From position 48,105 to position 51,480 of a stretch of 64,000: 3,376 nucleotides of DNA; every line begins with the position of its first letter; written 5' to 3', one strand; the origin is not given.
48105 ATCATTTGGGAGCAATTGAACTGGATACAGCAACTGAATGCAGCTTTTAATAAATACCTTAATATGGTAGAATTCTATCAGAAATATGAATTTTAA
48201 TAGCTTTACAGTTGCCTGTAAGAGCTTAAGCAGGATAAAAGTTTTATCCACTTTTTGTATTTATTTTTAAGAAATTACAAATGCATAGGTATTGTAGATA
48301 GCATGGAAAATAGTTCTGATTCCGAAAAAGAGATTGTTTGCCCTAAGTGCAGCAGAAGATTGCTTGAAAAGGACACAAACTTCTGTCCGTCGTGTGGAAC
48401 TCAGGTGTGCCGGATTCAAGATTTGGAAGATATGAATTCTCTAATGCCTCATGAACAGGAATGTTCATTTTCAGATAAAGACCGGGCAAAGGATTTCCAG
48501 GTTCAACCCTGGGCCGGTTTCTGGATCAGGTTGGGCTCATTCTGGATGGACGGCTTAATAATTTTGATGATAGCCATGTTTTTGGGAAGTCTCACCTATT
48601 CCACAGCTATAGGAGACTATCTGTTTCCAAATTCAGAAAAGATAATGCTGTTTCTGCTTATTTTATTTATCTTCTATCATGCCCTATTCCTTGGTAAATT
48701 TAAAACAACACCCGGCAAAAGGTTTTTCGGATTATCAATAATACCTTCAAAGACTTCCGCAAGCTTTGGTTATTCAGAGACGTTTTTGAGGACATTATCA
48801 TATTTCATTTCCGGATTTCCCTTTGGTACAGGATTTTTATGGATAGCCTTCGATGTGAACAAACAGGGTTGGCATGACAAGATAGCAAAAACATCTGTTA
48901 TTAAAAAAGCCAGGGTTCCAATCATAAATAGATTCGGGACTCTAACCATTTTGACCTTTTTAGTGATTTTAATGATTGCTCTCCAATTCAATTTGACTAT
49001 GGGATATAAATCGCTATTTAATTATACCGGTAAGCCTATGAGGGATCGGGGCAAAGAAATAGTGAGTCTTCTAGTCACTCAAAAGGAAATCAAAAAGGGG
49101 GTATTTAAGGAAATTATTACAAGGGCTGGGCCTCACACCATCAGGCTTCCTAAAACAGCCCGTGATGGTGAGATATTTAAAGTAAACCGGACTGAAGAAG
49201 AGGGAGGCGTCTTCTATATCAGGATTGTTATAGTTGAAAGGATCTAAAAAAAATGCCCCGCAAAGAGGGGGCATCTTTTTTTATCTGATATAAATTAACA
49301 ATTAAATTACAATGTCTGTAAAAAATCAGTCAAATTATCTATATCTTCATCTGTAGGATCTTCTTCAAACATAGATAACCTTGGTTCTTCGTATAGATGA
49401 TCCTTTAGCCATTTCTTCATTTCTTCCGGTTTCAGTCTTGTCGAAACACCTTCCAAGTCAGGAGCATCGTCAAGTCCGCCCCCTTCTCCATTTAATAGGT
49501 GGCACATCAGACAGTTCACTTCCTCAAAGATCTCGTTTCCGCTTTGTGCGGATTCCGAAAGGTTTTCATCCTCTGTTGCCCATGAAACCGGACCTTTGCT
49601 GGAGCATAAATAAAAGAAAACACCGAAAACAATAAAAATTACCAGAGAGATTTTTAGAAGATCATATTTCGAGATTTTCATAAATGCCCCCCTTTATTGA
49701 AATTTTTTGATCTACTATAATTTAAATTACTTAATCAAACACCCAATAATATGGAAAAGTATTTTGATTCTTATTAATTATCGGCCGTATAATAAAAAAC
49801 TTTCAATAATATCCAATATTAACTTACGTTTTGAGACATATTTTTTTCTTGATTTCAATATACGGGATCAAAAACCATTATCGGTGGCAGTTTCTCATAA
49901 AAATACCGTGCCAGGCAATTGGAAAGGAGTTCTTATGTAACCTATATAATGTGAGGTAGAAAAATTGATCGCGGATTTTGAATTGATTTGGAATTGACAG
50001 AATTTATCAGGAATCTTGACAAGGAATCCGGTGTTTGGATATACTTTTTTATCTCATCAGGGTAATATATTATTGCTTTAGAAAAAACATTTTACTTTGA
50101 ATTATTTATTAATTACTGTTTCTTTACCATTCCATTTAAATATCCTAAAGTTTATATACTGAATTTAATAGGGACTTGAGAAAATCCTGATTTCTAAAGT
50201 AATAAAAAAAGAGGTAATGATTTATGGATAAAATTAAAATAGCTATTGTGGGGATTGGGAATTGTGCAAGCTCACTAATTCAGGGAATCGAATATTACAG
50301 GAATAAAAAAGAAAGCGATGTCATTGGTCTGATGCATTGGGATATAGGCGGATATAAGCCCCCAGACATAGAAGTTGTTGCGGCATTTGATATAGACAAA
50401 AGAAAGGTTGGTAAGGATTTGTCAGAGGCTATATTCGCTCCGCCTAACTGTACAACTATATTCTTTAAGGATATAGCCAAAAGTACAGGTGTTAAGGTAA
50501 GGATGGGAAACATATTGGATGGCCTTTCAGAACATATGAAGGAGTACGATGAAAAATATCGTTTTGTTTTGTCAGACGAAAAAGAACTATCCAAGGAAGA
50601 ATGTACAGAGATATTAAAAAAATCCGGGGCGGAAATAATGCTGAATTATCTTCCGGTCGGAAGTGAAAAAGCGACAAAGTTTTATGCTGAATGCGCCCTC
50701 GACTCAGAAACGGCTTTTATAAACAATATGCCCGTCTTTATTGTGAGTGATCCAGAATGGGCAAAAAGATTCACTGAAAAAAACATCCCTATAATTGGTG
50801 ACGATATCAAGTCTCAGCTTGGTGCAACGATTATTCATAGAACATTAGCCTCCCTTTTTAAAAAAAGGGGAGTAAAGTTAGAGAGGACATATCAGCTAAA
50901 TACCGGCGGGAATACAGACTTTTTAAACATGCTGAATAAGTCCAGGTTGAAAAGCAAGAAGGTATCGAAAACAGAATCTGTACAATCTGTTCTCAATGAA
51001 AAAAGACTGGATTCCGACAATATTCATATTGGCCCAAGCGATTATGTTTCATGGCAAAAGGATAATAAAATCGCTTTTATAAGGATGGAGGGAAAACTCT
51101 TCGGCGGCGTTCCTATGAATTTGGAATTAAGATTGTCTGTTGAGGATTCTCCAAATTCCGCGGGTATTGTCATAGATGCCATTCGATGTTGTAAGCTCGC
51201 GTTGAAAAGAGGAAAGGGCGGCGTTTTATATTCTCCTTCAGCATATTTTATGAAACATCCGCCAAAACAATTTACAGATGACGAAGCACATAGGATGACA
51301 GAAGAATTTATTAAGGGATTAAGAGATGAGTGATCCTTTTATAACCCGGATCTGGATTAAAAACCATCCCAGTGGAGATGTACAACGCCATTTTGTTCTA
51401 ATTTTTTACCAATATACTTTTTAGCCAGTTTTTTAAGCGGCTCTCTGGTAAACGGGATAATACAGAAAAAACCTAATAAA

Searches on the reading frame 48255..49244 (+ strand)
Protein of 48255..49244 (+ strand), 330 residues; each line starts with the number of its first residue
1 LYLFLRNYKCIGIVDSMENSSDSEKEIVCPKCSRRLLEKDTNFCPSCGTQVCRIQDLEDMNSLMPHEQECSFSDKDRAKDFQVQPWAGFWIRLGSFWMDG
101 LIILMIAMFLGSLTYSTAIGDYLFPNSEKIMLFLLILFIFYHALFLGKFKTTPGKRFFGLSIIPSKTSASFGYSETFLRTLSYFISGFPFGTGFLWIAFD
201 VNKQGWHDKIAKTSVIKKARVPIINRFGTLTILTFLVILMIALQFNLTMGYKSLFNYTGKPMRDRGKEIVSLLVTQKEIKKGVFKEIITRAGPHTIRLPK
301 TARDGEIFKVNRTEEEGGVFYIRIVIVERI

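Call 85: search_protein_families(library=pfam, proteins=[window:48255-49244:+], max_evalue=0.001)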
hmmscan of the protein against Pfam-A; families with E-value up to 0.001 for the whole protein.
window:48255-49244:+ (330 aa): 3 families
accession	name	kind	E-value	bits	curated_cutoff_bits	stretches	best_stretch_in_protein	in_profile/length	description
PF06271.18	RDD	-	9.1e-19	68.5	24.1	1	87-212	2-137/137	RDD family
PF13248.11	Zn_ribbon_3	-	4.5e-05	23.2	27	1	26-49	2-24/26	zinc-ribbon domain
PF13240.11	Zn_Ribbon_1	-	0.00036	20.7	25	1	29-50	2-22/23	zinc-ribbon domain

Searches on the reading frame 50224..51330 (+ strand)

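Call 85: search_protein_families(library=pfam, proteins=[window:50224-51330:+], max_evalue=0.001)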
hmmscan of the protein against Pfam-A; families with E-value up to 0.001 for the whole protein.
window:50224-51330:+ (369 aa): 1 family
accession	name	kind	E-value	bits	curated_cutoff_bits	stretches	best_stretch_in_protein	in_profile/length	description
PF01658.22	Inos-1-P_synth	-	1.2e-37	128.8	27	1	200-309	1-107/107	Myo-inositol-1-phosphate synthase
